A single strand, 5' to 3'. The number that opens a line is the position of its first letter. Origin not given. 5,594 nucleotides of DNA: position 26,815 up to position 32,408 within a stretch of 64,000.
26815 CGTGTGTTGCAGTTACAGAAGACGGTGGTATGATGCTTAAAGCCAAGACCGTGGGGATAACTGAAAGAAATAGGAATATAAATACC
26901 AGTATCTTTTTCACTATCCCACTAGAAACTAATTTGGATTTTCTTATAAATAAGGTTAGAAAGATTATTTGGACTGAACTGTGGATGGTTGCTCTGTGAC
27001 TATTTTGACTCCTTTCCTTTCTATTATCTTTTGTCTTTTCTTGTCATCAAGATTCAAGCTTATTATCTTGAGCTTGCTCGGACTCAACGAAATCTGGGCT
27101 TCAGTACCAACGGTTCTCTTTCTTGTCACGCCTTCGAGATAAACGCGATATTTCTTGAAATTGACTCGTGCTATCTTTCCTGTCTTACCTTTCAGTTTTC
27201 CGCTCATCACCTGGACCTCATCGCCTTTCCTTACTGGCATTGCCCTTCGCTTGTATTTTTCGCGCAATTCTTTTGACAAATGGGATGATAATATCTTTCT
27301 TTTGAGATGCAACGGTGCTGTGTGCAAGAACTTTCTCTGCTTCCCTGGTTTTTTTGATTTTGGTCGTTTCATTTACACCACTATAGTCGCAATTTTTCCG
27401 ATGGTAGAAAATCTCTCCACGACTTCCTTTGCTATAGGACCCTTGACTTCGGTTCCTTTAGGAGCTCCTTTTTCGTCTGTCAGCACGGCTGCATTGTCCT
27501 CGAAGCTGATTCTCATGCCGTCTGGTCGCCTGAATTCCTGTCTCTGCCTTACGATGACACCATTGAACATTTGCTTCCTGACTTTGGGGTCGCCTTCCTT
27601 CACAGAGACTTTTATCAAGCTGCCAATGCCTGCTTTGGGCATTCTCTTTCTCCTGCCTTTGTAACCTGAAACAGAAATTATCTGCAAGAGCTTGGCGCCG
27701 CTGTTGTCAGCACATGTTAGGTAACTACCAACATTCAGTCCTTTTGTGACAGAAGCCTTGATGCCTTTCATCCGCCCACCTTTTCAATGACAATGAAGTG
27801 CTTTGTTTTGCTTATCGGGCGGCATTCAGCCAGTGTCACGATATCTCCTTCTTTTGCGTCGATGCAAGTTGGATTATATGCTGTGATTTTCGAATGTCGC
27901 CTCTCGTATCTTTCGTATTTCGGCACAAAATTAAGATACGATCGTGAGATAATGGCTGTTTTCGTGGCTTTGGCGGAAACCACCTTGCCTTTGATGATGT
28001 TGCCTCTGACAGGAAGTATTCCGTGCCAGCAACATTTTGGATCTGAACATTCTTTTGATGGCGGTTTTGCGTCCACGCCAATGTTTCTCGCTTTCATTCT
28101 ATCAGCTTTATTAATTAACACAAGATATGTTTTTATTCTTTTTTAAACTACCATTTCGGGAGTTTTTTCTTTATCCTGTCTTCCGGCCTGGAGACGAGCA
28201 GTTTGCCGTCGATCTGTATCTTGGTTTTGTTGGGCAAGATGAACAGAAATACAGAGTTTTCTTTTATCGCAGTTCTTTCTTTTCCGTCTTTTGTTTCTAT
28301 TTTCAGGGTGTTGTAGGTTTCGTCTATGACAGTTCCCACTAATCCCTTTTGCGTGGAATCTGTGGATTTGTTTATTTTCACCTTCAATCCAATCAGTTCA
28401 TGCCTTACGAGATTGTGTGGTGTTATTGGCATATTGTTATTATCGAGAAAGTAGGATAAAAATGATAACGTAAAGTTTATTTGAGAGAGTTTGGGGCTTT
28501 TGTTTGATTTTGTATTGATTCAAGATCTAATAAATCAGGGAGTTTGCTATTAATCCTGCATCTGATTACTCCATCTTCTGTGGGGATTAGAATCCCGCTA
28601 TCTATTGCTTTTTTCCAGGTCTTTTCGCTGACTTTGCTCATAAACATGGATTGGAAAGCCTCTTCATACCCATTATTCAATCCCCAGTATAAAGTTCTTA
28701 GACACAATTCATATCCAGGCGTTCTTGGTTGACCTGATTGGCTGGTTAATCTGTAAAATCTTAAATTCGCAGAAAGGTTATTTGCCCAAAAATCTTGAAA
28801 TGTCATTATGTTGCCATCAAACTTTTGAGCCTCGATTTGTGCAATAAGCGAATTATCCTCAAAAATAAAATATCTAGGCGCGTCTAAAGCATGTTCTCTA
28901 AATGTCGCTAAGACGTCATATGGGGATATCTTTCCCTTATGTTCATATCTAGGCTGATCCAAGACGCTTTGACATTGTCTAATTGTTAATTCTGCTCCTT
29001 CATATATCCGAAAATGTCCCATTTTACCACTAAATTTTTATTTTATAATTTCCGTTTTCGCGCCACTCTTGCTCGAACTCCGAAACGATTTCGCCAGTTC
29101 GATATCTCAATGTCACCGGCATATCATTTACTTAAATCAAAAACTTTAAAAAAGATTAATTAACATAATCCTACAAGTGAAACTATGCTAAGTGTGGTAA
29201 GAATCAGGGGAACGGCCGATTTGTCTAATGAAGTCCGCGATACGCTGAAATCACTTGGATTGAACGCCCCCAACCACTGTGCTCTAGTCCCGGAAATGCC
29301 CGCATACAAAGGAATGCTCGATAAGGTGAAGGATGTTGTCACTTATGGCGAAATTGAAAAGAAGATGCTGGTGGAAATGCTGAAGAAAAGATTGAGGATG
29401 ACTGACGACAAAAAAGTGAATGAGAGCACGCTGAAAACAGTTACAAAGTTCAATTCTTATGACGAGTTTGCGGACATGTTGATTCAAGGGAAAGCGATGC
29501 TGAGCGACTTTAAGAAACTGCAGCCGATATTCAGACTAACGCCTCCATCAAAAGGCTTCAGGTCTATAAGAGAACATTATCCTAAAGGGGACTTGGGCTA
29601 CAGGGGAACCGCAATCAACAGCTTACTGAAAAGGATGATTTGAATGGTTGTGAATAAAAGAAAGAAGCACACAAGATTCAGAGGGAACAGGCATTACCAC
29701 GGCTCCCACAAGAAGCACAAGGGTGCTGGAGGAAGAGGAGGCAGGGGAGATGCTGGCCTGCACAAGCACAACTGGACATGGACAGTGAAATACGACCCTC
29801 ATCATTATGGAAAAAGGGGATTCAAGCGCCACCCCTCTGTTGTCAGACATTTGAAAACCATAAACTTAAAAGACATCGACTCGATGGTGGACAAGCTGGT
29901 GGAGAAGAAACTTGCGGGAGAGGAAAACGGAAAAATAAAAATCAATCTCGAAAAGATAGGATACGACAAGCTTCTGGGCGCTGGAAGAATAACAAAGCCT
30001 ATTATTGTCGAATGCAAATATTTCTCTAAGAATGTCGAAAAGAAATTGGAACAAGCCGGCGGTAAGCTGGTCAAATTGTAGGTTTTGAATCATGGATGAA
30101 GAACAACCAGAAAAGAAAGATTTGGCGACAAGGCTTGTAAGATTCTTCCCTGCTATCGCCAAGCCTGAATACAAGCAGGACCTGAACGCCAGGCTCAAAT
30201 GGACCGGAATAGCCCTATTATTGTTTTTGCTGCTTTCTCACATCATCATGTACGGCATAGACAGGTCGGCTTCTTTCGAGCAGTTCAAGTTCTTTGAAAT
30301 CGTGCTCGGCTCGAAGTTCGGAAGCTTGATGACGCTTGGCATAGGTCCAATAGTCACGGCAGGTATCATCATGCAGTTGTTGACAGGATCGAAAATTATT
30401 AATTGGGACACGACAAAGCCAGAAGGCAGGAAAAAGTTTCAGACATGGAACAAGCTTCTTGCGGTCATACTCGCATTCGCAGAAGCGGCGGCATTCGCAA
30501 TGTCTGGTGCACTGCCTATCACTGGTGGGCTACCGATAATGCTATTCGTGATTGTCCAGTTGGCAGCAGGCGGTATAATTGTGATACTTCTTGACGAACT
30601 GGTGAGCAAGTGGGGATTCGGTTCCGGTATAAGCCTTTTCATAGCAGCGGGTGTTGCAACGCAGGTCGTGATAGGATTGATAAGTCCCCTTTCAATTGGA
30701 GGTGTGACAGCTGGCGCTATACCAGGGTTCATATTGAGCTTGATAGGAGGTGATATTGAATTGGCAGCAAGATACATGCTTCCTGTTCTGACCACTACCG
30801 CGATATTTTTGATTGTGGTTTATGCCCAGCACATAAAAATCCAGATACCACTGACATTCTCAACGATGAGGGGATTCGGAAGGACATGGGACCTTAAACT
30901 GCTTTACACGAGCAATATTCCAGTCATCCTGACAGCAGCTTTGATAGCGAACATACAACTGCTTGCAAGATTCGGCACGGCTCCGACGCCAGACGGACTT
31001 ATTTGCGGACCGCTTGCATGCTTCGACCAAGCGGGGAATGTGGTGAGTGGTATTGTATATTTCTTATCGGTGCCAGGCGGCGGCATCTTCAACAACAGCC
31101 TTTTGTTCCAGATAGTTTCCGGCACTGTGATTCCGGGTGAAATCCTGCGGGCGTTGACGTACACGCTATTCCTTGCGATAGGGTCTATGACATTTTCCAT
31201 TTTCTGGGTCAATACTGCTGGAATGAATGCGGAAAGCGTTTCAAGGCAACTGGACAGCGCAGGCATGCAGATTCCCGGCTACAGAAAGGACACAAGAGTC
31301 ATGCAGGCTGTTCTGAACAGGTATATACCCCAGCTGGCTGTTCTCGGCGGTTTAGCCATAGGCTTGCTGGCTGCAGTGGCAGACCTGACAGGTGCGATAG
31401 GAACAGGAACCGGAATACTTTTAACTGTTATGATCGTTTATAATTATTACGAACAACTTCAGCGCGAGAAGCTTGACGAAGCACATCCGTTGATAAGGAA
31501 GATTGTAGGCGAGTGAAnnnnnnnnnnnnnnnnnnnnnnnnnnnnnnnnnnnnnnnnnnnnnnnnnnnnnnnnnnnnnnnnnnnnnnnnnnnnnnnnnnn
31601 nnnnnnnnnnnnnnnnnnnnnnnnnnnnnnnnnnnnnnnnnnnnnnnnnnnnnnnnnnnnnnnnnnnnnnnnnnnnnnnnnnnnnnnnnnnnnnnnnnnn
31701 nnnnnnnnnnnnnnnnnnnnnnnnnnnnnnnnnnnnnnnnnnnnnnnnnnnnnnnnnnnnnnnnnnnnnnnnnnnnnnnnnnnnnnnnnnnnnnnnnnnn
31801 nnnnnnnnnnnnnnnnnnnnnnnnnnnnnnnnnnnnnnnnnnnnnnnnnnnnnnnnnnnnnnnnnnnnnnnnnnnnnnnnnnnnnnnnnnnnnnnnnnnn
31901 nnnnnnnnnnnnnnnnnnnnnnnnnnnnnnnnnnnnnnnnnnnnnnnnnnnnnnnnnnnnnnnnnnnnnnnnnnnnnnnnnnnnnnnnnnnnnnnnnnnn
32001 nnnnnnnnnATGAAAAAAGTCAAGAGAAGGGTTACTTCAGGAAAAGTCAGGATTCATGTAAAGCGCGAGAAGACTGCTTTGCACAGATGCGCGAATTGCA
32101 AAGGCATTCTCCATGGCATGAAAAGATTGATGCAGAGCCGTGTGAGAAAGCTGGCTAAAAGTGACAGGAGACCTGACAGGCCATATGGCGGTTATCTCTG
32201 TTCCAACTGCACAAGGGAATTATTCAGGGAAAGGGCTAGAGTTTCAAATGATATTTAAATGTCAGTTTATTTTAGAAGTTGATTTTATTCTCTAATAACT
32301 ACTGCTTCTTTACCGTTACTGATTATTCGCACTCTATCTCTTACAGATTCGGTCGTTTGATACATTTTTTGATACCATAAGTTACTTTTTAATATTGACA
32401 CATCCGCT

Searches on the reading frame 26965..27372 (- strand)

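Call 51: search_protein_families(library=pfam, proteins=[window:26965-27372:-], max_evalue=0.01)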
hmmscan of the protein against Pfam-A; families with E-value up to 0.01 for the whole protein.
window:26965-27372:- (135 aa): 5 families
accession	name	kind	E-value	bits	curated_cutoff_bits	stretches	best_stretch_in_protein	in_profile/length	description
PF16906.11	Ribosomal_L26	-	4.5e-28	98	28.8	1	6-120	1-82/82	Ribosomal proteins L26 eukaryotic, L24P archaeal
PF00467.35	KOW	-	2.5e-08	33.8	22.3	1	49-80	1-32/32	KOW motif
PF22682.2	Ribosomal_uL24m-like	-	0.002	18.2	29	1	49-90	3-45/223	Large ribosomal subunit protein uL24m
PF23284.2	KOW2_Spt5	-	0.0033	17.7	28.9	1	49-71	1-23/50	Transcription elongation factor SPT5, second KOW domain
PF23291.1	KOW4_SPT5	-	0.0062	16.9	27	0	46-69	8-31/55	Transcription elongation factor SPT5, fourth KOW domain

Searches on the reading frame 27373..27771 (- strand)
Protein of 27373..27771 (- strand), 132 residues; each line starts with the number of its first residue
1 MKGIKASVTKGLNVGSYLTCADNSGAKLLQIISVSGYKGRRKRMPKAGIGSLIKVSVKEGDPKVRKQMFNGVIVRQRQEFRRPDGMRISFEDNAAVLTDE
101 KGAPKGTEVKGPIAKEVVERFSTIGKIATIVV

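Call 51: search_protein_families(library=pfam, proteins=[window:27373-27771:-], max_evalue=0.01)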
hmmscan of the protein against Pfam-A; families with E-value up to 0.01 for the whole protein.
window:27373-27771:- (132 aa): 2 families
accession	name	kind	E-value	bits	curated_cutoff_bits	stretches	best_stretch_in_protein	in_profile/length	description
PF00238.24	Ribosomal_L14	-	4.9e-37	127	23.6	1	13-132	3-122/122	Ribosomal protein L14p/L23e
PF01245.26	Ribosomal_L19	-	0.0027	18.1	22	1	40-79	11-51/111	Ribosomal protein L19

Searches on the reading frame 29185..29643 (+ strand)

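Call 71: search_protein_families(library=pfam, proteins=[window:29185-29643:+], max_evalue=0.01)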
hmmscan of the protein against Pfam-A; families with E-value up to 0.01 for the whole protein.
window:29185-29643:+ (152 aa): 1 family
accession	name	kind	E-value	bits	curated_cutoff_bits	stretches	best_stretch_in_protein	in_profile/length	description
PF00327.25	Ribosomal_L30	-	6.6e-13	48.7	23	1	3-52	2-51/51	Ribosomal protein L30p/L7e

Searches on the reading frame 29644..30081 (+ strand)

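Call 71: search_protein_families(library=pfam, proteins=[window:29644-30081:+], max_evalue=0.01)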
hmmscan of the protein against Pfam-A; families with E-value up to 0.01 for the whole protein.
window:29644-30081:+ (145 aa): 1 family
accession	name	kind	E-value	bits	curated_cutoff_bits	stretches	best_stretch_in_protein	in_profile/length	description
PF00828.25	Ribosomal_L27A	-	4.1e-15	56.4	21.5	1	72-142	1-71/72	Ribosomal proteins 50S-L15, 50S-L18e, 60S-L27A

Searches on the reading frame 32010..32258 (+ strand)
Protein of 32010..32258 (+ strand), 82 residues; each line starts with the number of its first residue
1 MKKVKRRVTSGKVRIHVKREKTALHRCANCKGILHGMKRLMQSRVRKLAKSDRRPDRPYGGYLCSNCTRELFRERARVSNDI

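Call 71: search_protein_families(library=pfam, proteins=[window:32010-32258:+], max_evalue=0.01)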
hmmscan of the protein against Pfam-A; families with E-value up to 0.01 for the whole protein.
window:32010-32258:+ (82 aa): 3 families
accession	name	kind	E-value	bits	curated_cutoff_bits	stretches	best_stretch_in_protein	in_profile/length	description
PF01199.23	Ribosomal_L34e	-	5.8e-16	59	27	1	2-72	19-89/94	Ribosomal protein L34e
PF13453.11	Zn_ribbon_TFIIB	-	0.0036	17.1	22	0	17-33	12-28/41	Transcription factor zinc-finger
PF23550.1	zf_Tbcl_Rhp7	-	0.0078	16.2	27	0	58-71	24-37/39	DNA repair protein rhp7 treble clef domain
